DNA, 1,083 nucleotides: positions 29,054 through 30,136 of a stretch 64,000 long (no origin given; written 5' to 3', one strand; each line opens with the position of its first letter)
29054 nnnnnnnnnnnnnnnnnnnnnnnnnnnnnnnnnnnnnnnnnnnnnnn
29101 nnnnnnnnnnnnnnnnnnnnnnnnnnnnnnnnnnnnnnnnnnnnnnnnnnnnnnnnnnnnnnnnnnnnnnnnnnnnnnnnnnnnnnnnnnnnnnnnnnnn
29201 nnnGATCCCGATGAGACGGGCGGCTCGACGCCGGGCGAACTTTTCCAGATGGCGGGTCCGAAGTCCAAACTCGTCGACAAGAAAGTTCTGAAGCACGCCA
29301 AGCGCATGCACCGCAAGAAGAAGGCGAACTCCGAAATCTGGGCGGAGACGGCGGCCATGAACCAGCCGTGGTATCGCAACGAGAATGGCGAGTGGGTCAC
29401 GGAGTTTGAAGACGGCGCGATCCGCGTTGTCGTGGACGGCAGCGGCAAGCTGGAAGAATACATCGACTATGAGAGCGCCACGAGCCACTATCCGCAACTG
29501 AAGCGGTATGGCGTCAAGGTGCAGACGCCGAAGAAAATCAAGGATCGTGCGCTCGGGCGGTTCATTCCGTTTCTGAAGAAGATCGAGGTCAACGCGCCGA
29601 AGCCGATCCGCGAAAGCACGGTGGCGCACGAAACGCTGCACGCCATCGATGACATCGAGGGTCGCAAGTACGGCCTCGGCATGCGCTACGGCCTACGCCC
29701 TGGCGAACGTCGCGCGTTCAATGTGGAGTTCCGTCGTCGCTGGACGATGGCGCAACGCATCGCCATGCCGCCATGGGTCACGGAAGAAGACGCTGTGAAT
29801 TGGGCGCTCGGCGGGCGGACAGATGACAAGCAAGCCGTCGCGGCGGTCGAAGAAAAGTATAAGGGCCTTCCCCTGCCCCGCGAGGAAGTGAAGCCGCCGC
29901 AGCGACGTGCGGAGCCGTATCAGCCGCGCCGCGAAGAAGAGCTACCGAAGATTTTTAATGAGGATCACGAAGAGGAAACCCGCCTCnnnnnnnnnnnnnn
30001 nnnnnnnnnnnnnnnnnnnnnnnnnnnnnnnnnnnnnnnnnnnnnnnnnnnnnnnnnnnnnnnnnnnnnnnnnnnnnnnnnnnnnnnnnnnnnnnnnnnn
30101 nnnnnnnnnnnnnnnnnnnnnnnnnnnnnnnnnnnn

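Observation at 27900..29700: Two HExxH zincin-like motifs in the giant protein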

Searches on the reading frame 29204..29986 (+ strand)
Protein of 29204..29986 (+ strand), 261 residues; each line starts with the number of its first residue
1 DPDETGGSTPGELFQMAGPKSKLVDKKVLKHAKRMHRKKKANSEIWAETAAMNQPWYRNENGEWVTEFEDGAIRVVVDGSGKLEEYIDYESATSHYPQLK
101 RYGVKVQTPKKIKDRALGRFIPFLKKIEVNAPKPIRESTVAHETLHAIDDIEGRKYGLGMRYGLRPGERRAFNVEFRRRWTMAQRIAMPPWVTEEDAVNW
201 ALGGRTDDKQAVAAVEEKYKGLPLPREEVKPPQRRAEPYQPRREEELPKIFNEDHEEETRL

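Call 8: search_protein_families(library=pfam, proteins=[window:29204-29986:+], max_evalue=10)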
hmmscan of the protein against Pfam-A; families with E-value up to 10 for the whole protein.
window:29204-29986:+ (261 aa): 1 family
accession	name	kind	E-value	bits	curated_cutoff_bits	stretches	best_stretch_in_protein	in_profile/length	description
PF18838.6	LPD23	-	0.0002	21.5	27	1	15-73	2-55/58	Large polyvalent protein associated domain 23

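Call 9: search_protein_families(library=phrogs, proteins=[window:29204-29986:+], max_evalue=0.01)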
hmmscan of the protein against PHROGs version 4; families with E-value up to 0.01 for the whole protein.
window:29204-29986:+ (261 aa): 1 family
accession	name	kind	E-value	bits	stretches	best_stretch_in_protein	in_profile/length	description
phrog_13543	-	unknown function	2.5e-11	42.8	1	15-178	1178-1335/1879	-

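Call 13: search_dna_similar(query=window:29204-29986:+, collection=phages, mode=protein, max_rows=30, max_evalue=0.001)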
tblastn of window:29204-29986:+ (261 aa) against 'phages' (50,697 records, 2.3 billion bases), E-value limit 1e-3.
No match.

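Call 15: find_homologous_proteins(query=window:29204-29986:+, max_evalue=0.001)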
Query window:29204-29986:+: 805 candidates shared short words with the query, none scored E <= 0.001.

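Call 19: search_solved_structures(query=window:29204-29986:+, max_evalue=10, show_alignments=2)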
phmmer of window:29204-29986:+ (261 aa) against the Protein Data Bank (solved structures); distinct sequences matched with E-value up to 10: 1.
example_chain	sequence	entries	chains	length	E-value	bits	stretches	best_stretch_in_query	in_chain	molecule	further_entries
8fjf_A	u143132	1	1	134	0.78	12.4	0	71-104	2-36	H10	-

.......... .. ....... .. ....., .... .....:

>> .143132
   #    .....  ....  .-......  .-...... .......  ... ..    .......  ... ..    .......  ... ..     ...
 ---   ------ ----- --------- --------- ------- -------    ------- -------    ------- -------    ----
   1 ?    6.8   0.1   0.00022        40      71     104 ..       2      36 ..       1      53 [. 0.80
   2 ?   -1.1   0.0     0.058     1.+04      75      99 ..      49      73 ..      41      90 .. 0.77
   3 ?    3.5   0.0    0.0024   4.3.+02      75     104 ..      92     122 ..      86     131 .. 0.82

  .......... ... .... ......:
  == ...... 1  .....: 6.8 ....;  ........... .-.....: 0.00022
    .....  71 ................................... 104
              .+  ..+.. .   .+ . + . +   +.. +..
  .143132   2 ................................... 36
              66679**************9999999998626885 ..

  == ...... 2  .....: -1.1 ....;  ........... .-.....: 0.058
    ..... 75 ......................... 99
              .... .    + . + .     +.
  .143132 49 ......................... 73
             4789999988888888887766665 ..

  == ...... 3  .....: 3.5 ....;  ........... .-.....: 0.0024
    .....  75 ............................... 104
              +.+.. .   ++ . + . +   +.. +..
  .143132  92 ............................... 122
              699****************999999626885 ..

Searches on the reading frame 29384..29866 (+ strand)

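Call 73: search_protein_families(library=ncbifam, proteins=[window:29384-29866:+], max_evalue=10)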
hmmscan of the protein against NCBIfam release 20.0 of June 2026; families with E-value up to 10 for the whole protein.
window:29384-29866:+ (161 aa): 1 family
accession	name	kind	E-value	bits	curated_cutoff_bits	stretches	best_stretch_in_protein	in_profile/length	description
NF011010.0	PRK14436.1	equivalog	0.067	13.6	117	1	3-53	34-85/91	acylphosphatase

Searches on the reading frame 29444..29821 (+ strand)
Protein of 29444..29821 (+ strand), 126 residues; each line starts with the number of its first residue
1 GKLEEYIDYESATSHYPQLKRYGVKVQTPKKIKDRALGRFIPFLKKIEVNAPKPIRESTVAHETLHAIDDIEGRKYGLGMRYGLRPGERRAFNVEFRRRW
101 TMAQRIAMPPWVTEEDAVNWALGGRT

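Call 42: find_homologous_proteins(query=A3, max_evalue=0.001)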
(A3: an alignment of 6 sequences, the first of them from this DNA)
Query A3 (6 sequences) (124 aa, profile of the alignment): 11 proteins with E <= 0.001 among 4245 candidates.
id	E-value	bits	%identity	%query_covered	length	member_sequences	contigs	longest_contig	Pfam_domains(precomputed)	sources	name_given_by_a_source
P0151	1.3e-14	72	29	50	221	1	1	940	PF20573.5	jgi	jgi:hypothetical protein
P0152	4.5e-12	64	31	65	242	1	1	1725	PF18838.8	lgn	-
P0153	9.2e-12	63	30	37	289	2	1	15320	PF18838.8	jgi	-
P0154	1.9e-11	62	23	90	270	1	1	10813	PF18838.8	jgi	jgi:hypothetical protein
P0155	2.1e-11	62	37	24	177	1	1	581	-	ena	-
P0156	7.1e-9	54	29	77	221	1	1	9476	-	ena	-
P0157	2.1e-8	52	43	17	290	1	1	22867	PF18838.8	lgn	-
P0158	7.1e-7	47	45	16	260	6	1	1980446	-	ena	-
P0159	1.1e-5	43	35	40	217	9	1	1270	PF18838.8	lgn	-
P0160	1.8e-4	39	37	24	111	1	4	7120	-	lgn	-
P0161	2.0e-4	39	37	24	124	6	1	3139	-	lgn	-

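Call 65: search_protein_families(library=pfam, alignment_id=A4, max_evalue=1)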
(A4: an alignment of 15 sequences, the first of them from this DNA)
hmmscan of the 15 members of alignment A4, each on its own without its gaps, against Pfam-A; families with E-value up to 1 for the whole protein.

A. member 1, seq(126 aa): 0 families

B. families by the number of members that match (of 15 scanned): 13 families
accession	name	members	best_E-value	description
PF20573.4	DUF6782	12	8.9e-07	Putative metallopeptidase family (DUF6782)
PF06167.18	Peptidase_M90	3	0.0021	Glucose-regulated metallo-peptidase M90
PF10263.15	SprT-like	3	0.015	SprT-like family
PF13699.11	eCIS_core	2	0.04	eCIS core domain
PF21418.3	LinB-like_C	1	0.00032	Lincosamide nucleotidyltransferase-like, C-terminal domain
PF06114.19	Peptidase_M78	1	0.0019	IrrE N-terminal-like domain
PF13058.12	DUF3920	1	0.038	Protein of unknown function (DUF3920)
PF14891.12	Peptidase_M91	1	0.081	Effector protein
PF04612.17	T2SSM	1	0.093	Type II secretion system (T2SS), protein M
PF04485.17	NblA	1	0.1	Phycobilisome degradation protein nblA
PF25226.1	DUF7844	1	0.11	Domain of unknown function (DUF7844)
PF07606.16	DUF1569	1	0.12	Protein of unknown function (DUF1569)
PF20264.4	DUF4784_N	1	0.18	DUF4784 N-terminal Ig-like domain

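Call 66: search_solved_structures(query=A4, max_evalue=10, show_alignments=3)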
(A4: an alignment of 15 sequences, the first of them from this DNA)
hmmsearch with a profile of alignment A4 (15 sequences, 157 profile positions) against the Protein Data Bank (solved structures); distinct sequences matched with E-value up to 10: 1.
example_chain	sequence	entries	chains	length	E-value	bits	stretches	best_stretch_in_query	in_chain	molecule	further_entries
7bb8_A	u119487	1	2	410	0.21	14.9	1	37-81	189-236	Neutral metalloprotease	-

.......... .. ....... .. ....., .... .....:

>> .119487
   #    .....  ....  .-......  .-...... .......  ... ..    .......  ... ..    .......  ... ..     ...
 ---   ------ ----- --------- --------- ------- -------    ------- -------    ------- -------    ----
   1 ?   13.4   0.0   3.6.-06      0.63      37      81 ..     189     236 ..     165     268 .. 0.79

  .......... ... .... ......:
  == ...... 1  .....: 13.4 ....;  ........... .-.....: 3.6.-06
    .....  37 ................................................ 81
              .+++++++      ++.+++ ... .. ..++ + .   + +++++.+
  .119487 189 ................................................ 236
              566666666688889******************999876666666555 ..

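Call 98: find_related_loci(query=A4, collection=viral_contigs, flank=600)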
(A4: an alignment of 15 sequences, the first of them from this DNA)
Query A4 (126 aa) in viral_contigs; peptide patterns used: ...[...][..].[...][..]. (x = any residue, [..] = any of these).
600 stretches matched a pattern (row limit reached: there are more); 40 encode a relative of the query (tblastn E <= 1e-3); 40 distinct loci.
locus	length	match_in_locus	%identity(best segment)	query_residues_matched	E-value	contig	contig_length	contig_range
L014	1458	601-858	30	1-82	8e-10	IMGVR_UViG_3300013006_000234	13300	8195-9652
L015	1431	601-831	34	1-73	1e-9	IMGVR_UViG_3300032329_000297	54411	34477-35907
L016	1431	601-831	32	1-73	2e-9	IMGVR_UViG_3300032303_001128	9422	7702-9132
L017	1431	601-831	35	1-73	2e-9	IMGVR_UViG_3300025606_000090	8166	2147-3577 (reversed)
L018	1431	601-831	32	1-73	5e-9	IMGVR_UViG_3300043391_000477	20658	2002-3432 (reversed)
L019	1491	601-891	32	1-106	8e-9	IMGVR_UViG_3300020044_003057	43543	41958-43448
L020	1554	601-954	29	1-109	9e-9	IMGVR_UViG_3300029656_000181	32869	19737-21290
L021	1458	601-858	29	1-82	7e-9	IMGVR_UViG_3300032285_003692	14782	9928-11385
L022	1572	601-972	30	2-118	1e-8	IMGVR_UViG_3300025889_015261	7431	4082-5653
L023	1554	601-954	31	1-109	2e-8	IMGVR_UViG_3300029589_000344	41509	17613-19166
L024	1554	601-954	29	1-109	3e-8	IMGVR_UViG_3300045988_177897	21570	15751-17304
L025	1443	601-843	30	1-77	2e-8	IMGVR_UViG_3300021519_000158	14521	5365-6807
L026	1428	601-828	34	2-77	8e-8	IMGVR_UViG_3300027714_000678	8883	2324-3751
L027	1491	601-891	29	2-98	2e-7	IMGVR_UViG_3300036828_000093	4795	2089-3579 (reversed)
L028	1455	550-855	33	3-98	4e-7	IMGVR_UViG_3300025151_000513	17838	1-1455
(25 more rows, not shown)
